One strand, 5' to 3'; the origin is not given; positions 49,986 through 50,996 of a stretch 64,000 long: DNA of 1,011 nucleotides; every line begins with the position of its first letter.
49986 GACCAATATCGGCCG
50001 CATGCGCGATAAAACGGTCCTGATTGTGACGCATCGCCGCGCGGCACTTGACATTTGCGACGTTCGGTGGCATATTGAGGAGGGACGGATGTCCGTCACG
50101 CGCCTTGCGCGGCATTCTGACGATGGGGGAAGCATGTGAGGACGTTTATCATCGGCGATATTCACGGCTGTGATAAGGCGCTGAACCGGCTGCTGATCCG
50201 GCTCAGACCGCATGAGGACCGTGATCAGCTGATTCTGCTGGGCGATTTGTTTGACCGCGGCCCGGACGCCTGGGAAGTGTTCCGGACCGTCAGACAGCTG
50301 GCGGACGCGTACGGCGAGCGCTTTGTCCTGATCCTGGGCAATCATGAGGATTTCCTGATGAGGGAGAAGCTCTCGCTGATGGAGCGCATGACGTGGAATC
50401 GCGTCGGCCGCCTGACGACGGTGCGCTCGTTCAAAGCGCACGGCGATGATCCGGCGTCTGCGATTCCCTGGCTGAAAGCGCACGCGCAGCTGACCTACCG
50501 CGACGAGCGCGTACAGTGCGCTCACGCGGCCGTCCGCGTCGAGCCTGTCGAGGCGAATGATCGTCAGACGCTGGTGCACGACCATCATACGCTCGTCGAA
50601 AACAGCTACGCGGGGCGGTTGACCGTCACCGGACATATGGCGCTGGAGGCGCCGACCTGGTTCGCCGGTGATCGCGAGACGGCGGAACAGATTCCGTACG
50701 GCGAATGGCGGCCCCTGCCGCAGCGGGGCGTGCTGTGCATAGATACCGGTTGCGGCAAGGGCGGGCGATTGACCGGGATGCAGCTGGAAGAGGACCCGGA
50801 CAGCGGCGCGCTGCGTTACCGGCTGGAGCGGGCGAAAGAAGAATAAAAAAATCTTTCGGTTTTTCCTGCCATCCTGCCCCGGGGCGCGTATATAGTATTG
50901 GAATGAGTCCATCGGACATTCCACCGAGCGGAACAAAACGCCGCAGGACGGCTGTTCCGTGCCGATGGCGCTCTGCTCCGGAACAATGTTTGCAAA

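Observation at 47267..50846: HprK-like P-loop protein and PPP-family phosphatase bracketing precursor B and an ABC exporter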

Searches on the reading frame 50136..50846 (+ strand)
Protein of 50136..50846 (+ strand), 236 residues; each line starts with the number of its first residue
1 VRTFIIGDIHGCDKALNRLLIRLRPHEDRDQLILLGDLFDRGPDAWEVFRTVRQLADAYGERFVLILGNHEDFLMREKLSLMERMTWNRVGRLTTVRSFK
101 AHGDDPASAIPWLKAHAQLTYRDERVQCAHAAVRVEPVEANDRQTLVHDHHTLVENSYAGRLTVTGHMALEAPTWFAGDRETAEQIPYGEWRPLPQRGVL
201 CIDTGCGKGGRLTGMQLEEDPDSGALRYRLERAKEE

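Call 3: search_protein_families(library=pfam, proteins=[window:50136-50846:+], max_evalue=0.01)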
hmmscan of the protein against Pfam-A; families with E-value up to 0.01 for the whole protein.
window:50136-50846:+ (236 aa): 2 families
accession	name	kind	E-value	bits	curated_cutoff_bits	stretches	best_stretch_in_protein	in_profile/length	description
PF00149.33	Metallophos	-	2.4e-17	64.4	21.5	1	1-182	1-171/191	Calcineurin-like phosphoesterase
PF12850.12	Metallophos_2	-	0.00011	22.7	27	1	1-131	1-89/154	Calcineurin-like phosphoesterase superfamily domain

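Call 4: search_protein_families(library=ncbifam, proteins=[window:50136-50846:+], max_evalue=0.01)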
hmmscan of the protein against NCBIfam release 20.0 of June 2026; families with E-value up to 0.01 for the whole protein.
window:50136-50846:+ (236 aa): 9 families
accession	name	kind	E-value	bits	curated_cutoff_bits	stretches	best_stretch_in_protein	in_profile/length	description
NF001204.0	PRK00166.1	equivalog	7.8e-25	87.7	176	2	1-134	1-124/276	symmetrical bis(5'-nucleosyl)-tetraphosphatase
TIGR00668.1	apaH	equivalog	1.8e-16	60.4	222.85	1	1-133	1-123/279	bis(5'-nucleosyl)-tetraphosphatase (symmetrical) ApaH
TIGR04075.1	bacter_Pnkp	equivalog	6.2e-11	41.2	750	1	5-217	184-403/851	polynucleotide kinase-phosphatase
NF010148.0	PRK13625.1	equivalog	9.3e-10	38.4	340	1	1-219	1-224/245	bis(5'-nucleosyl)-tetraphosphatase PrpE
NF008516.0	PRK11439.1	equivalog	1.9e-09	37.9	326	1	4-80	20-90/218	protein-serine/threonine phosphatase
NF007425.0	PRK09968.1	equivalog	2.5e-07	30.6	332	1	4-73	18-81/218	protein-serine/threonine phosphatase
TIGR04123.1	P_estr_lig_assc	hypoth_equivalog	0.00036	20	150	1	25-74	61-113/207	ligase-associated DNA damage response endonuclease PdeM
NF006988.0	PRK09453.1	equivalog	0.00053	19.9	117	1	1-43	1-42/183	phosphodiesterase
TIGR00040.1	yfcE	subfamily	0.0013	18.9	56.25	1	1-93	1-84/158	YfcE family phosphodiesterase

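Call 6: search_solved_structures(query=window:50136-50846:+, max_evalue=0.01, show_alignments=2)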
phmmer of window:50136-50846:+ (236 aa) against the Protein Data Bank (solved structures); distinct sequences matched with E-value up to 0.01: 9.
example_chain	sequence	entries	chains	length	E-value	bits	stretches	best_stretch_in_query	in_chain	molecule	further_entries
2dfj_A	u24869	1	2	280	1e-13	54.7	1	1-133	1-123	diadenosinetetraphosphatase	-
9olz_A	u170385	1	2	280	1.1e-13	54.6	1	1-133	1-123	Bis(5'-nucleosyl)-tetraphosphatase [symmetrical]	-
9ojd_A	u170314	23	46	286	1.2e-13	54.5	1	1-133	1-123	Bis(5'-nucleosyl)-tetraphosphatase [symmetrical] | Bis(5'-nucleosyl)-tetraphosphatase, symmetrical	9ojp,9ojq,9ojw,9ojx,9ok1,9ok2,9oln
9oly_A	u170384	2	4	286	1.4e-12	51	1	1-133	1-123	Bis(5'-nucleosyl)-tetraphosphatase [symmetrical]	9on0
9t9n_A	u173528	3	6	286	6.8e-11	45.5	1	2-133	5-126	Bis(5'-nucleosyl)-tetraphosphatase, symmetrical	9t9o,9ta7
2qjc_A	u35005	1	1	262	2e-08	37.4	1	2-81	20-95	Diadenosine tetraphosphatase, putative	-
4j6o_A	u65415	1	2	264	4e-06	29.9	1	25-219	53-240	Metallophosphoesterase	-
5vjv_A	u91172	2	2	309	8e-05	25.6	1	4-84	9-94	Rhizobiales-like phosphatase 2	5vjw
1g5b_A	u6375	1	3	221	0.0021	21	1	4-74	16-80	SERINE/THREONINE PROTEIN PHOSPHATASE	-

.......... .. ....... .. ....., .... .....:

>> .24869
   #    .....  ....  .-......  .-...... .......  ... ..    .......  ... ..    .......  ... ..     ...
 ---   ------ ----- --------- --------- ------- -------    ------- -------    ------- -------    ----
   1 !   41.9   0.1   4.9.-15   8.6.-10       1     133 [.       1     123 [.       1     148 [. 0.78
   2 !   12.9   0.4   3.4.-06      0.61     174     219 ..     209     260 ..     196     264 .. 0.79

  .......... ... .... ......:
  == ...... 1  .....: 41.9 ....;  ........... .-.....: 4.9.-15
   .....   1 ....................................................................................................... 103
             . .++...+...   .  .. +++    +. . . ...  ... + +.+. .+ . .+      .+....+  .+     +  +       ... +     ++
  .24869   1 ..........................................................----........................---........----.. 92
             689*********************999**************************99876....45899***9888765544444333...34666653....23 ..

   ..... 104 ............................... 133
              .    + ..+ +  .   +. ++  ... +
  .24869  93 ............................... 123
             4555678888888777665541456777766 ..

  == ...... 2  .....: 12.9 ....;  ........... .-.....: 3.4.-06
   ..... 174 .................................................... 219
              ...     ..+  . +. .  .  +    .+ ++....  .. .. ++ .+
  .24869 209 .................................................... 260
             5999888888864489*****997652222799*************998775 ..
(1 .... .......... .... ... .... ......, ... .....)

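Call 37: find_homologous_proteins(query=window:50136-50846:+, max_evalue=1e-10)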
Query window:50136-50846:+ (236 aa): 836 proteins with E <= 1e-10 among 1490 candidates; the best 120 are listed.
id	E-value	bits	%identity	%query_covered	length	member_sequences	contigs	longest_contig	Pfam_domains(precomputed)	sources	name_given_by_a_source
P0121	2.6e-159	546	100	100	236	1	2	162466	PF00149.34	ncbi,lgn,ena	-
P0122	2.3e-99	350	64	100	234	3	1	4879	PF00149.34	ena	-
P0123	6.7e-99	348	65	100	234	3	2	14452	PF00149.34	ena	-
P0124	1.2e-93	331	59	100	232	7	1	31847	PF00149.34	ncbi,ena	-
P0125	1.4e-93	331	59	100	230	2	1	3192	PF12850.13,PF00149.34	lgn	-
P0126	1.5e-93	331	62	91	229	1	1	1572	PF00149.34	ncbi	-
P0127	1.7e-93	331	62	99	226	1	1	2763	PF00149.34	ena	-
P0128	4.7e-93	329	59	99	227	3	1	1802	PF00149.34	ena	-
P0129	2.5e-92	327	60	99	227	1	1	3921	PF00149.34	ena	-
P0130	2.7e-92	327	60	93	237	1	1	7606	PF00149.34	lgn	-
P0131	3.2e-92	327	60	93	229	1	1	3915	PF00149.34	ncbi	-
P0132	5.4e-92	326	62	93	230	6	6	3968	PF00149.34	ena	-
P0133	2.0e-91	324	61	99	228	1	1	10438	PF00149.34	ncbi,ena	-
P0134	2.4e-91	324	62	93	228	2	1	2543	PF00149.34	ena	-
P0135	4.4e-91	323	63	91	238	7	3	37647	PF00149.34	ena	-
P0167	1.9e-88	314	63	93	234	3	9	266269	PF00149.34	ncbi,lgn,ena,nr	ncbi:MAG: serine/threonine protein phosphatase [Clostridia bacterium]|nr:serine/threonine protein ph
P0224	3.5e-86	307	58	93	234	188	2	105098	PF00149.34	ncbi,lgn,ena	-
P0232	5.2e-86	306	59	91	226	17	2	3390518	PF12850.13,PF00149.34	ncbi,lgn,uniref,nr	ncbi:metallophosphoesterase family protein [Aristaeella hokkaidonensis]|uniref:Serine/threonine prot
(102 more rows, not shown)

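Call 38: find_encoding_contigs(protein=P0232, flank=10000, max_places=2)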
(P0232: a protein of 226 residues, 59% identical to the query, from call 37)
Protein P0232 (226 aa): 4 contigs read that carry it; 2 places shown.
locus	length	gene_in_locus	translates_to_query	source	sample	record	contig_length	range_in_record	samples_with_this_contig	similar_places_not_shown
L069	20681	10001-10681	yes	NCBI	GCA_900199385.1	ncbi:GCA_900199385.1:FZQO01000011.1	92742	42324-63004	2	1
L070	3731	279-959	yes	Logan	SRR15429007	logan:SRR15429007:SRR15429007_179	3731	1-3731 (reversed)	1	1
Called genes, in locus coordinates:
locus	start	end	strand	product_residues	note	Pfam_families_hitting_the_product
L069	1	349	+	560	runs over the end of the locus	PF00664:ABC_membrane, PF02463:SMC_N (weak), PF00005:ABC_tran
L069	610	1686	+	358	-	PF01757:Acyl_transf_3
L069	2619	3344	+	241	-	PF27840:ScmC (weak)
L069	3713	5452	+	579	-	PF00072:Response_reg, PF00990:GGDEF, PF00563:EAL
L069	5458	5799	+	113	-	PF01627:Hpt (weak)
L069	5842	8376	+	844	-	PF00512:HisKA, PF02518:HATPase_c, PF00072:Response_reg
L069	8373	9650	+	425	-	PF01547:SBP_bac_1, PF13416:SBP_bac_8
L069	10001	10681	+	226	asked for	PF00149:Metallophos, PF12850:Metallophos_2 (weak)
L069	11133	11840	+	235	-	PF27840:ScmC (weak)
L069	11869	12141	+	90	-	PF05402:PqqD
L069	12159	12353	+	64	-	-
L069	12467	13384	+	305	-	PF04055:Radical_SAM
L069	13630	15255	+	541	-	PF02463:SMC_N, PF13175:AAA_15, PF13476:AAA_23 (weak), PF13304:AAA_21, PF13175:AAA_15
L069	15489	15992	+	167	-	-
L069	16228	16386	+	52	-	-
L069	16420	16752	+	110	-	PF01880:Desulfoferrodox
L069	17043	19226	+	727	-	PF02743:dCache_1, PF22673:MCP-like_PDC_1, PF07228:SpoIIE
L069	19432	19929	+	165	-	-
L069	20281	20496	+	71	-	-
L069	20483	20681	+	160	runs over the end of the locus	PF04542:Sigma70_r2, PF08281:Sigma70_r4_2, PF04545:Sigma70_r4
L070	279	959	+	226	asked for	PF00149:Metallophos, PF12850:Metallophos_2 (weak)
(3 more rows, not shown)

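Call 39: find_encoding_contigs(protein=P0224, flank=10000, max_places=2)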
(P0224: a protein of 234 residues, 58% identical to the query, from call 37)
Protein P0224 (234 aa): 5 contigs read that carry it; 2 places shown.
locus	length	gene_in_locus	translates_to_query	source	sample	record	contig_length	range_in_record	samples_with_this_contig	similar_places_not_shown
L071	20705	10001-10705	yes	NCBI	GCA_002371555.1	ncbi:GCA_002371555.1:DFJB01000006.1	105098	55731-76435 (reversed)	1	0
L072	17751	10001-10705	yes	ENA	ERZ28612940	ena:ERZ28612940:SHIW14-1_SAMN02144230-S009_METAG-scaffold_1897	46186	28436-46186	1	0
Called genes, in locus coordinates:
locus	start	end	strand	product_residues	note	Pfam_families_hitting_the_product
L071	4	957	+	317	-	PF02311:AraC_binding, PF00165:HTH_AraC (weak), PF12833:HTH_18, PF00165:HTH_AraC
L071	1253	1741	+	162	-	-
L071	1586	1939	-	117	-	-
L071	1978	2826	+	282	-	PF07804:HipA_C (faint)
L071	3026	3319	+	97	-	-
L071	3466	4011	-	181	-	PF04542:Sigma70_r2, PF08281:Sigma70_r4_2, PF04545:Sigma70_r4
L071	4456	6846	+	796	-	-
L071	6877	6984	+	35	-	-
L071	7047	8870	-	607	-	PF00892:EamA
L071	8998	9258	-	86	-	-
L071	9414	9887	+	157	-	-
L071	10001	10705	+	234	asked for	PF00149:Metallophos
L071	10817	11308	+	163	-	-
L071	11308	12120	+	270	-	PF00072:Response_reg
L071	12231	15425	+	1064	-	PF00675:Peptidase_M16 (weak), PF05193:Peptidase_M16_C, PF08367:M16C_assoc, PF22516:PreP_C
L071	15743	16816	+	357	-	PF00009:GTP_EFTU, PF01926:MMR_HSR1, PF02421:FeoB_N, PF04548:AIG1 (weak), PF10662:PduV-EutP (weak), PF00350:Dynamin_N (weak), PF16897:MMR_HSR1_Xtn (weak), PF07650:KH_2, +1 more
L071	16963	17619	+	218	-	PF11967:RecO_N, PF02565:RecO_C (weak)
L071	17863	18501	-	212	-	-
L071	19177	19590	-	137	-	-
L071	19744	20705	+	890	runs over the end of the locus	PF01411:tRNA-synt_2c, PF07973:tRNA_SAD, PF02272:DHHA1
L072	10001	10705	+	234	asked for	PF00149:Metallophos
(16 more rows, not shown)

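Call 40: find_encoding_contigs(protein=P0167, flank=10000, max_places=2)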
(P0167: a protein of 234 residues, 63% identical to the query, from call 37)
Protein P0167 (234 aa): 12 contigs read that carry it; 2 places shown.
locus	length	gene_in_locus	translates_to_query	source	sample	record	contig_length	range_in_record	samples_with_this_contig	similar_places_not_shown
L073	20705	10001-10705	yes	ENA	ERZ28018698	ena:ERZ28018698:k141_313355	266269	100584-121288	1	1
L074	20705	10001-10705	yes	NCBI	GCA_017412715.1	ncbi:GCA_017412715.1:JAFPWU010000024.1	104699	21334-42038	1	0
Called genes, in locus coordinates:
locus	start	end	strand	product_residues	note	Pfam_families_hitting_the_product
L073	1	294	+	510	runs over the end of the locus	PF01547:SBP_bac_1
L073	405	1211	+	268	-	PF03629:SASA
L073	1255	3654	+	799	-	PF00165:HTH_AraC (weak), PF12833:HTH_18, PF00165:HTH_AraC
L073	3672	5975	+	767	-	PF02837:Glyco_hydro_2_N, PF22666:Glyco_hydro_2_N2 (weak), PF02836:Glyco_hydro_2_C, PF18565:Glyco_hydro2_C5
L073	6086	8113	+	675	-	PF15979:Glyco_hydro_115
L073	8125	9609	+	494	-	PF04616:Glyco_hydro_43, PF17851:GH43_C2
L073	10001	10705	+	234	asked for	PF00149:Metallophos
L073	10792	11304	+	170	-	-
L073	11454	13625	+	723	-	PF03412:Peptidase_C39, PF00664:ABC_membrane, PF00005:ABC_tran, PF02463:SMC_N (faint)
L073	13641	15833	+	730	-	PF00664:ABC_membrane, PF00005:ABC_tran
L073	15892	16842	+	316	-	PF01795:Methyltransf_5, PF13847:Methyltransf_31 (faint)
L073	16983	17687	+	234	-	PF02463:SMC_N (faint), PF00005:ABC_tran, PF13304:AAA_21 (faint)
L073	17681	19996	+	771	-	PF02687:FtsX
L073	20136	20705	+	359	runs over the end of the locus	PF25919:BSH_CusB (faint), PF25973:BSH_CzcB (faint), PF00364:Biotin_lipoyl (faint), PF25984:BSH_YknX (faint), PF25997:BSH_YhbJ (faint)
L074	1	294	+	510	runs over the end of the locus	PF01547:SBP_bac_1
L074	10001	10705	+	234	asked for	PF00149:Metallophos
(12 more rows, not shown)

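Call 42: find_related_loci(query=window:50136-50846:+, collection=metagenome_contigs, flank=8000)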
Query window:50136-50846:+ (236 aa) in metagenome_contigs; peptide patterns used: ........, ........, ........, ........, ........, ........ (x = any residue, [..] = any of these).
73 stretches matched a pattern; 20 encode a relative of the query (tblastn E <= 1e-3); 20 distinct loci.
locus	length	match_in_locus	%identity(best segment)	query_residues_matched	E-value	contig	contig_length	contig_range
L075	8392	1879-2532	56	1-218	8e-82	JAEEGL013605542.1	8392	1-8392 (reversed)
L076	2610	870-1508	32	2-235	1e-19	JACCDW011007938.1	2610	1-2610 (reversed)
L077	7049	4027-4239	48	1-75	1e-14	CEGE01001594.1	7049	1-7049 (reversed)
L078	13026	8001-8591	30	2-218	8e-14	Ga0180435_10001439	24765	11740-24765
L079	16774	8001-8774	25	1-220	2e-16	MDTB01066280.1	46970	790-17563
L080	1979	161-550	33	2-131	3e-13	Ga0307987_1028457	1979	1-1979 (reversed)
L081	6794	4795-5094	37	1-103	1e-11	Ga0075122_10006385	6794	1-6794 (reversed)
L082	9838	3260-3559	37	1-103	1e-11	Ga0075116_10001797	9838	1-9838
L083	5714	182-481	37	1-103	1e-11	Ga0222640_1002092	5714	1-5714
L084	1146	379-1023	29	2-220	3e-11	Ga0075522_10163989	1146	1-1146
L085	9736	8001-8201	46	6-75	2e-10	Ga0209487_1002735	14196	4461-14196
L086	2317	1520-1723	34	1-76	1e-8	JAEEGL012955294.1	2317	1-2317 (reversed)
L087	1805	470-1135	26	1-220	3e-8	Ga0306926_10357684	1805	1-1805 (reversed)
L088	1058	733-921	47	2-71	5e-8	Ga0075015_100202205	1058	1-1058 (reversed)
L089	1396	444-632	46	2-71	1e-7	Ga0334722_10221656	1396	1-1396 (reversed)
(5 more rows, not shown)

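Call 43: find_encoding_contigs(protein=P0123, flank=10000, max_places=2)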
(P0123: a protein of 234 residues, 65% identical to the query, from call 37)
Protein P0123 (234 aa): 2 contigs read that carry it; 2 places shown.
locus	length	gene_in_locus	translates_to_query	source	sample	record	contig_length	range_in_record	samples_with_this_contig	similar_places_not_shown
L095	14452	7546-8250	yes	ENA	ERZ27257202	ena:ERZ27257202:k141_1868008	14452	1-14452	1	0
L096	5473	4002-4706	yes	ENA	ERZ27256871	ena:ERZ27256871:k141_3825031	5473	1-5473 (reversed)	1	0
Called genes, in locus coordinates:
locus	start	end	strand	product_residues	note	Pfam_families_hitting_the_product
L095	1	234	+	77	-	?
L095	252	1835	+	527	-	PF16822:ALGX, PF14286:DHHW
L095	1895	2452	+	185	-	PF04892:VanZ-LLP1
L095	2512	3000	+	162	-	PF00717:Peptidase_S24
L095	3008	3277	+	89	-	PF05402:PqqD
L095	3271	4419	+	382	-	PF04055:Radical_SAM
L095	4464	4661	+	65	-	-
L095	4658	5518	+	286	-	-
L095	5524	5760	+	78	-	-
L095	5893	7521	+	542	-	PF00664:ABC_membrane, PF02463:SMC_N (weak), PF00005:ABC_tran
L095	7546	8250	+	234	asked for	PF00149:Metallophos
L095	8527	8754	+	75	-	-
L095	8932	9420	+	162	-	-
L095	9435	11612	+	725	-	PF03412:Peptidase_C39, PF00664:ABC_membrane, PF00005:ABC_tran, PF02463:SMC_N (faint)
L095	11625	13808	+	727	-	PF00664:ABC_membrane, PF00005:ABC_tran, PF02463:SMC_N (faint)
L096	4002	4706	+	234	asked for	PF00149:Metallophos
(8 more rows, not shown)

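Call 44: find_encoding_contigs(protein=P0135, flank=10000, max_places=3)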
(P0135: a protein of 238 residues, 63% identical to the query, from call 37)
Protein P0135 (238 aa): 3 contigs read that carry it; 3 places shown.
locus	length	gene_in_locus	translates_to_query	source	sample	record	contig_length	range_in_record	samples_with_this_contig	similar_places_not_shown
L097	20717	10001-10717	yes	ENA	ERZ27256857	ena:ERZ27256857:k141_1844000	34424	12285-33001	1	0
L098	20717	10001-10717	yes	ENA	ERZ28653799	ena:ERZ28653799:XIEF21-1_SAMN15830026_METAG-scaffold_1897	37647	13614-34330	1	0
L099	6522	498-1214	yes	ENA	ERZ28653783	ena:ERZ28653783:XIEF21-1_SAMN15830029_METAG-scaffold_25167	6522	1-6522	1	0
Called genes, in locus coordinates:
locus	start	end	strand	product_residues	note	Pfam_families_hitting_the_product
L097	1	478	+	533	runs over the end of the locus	-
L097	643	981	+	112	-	PF01880:Desulfoferrodox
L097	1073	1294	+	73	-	-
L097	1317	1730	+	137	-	-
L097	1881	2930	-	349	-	PF00657:Lipase_GDSL, PF13472:Lipase_GDSL_2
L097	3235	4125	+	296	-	PF01797:Y1_Tnp, PF13560:HTH_31 (faint)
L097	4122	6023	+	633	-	PF00056:Ldh_1_N (faint), PF03435:Sacchrp_dh_NADP (faint), PF07993:NAD_binding_4 (faint), PF04321:RmlD_sub_bind, PF01073:3Beta_HSD, PF01370:Epimerase, PF02719:Polysacc_synt_2, PF16363:GDP_Man_Dehyd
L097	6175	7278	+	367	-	PF05222:AlaDh_PNT_N, PF01262:AlaDh_PNT_C, PF02826:2-Hacid_dh_C (weak)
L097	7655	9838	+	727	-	PF02743:dCache_1, PF00672:HAMP (weak), PF07228:SpoIIE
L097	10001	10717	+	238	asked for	PF00149:Metallophos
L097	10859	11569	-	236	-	PF00657:Lipase_GDSL (weak), PF13472:Lipase_GDSL_2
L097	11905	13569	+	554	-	PF00664:ABC_membrane, PF02463:SMC_N (faint), PF00005:ABC_tran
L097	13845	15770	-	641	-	PF05226:CHASE2, PF07228:SpoIIE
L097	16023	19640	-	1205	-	PF04773:FecR, PF18676:MBG_2 (faint)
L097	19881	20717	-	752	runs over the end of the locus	?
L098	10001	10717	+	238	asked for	PF00149:Metallophos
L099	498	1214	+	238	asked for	PF00149:Metallophos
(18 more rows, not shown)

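Call 62: search_protein_families(library=ncbifam, proteins=[L069:11133-11840:+], max_evalue=0.01)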
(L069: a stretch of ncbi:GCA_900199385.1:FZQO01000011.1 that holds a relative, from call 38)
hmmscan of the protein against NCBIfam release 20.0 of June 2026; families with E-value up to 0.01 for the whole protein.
L069:11133-11840:+ (235 aa): 3 families
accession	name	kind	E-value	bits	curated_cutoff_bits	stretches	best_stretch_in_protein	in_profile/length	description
TIGR04249.1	SCM_chp_ScmC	equivalog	0.0002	20.8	125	1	75-181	127-237/292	SynChlorMet cassette protein ScmC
TIGR04352.1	HprK_rel_A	equivalog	0.0053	15.9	200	1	73-100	96-123/280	HprK-related kinase A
TIGR04355.1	HprK_rel_B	hypoth_equivalog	0.0055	15.9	200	1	67-103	138-174/351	HprK-related kinase B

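Call 63: predict_structure(alignment_id=A4)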
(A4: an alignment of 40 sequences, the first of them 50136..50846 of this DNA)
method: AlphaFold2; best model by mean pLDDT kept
length: 236 residues; sequences in the alignment: 40
mean_pLDDT: 93.9   pTM: 0.92
mean pLDDT of the five models: 93.9, 93.5, 93.5, 92.2, 87.3
residues with pLDDT >= 90: 199; 70-90: 31; 50-70: 6; < 50: 0
segments of 3 or more residues with pLDDT < 50: none
pLDDT, mean of each block of 10 residues (from residue 1): 96 96 98 96 94 98 97 93 89 93 97 98 96 94 91 90 88 95 97 97 75 96 96 91
secondary structure, 60 per line:
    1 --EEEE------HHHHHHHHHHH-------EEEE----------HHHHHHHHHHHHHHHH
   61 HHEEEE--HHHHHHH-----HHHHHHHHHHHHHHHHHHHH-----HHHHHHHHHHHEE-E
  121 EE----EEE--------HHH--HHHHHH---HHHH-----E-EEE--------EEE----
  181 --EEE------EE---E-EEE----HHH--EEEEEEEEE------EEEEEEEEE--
elements in order: E3-6 H13-23 E31-34 H45-62 E63-66 H69-75 H81-100 H106-116 E120-122 E127-129 H143-148 H152-155 E163-165 E174-176 E183-185 E199-201 E211-219 E226-234
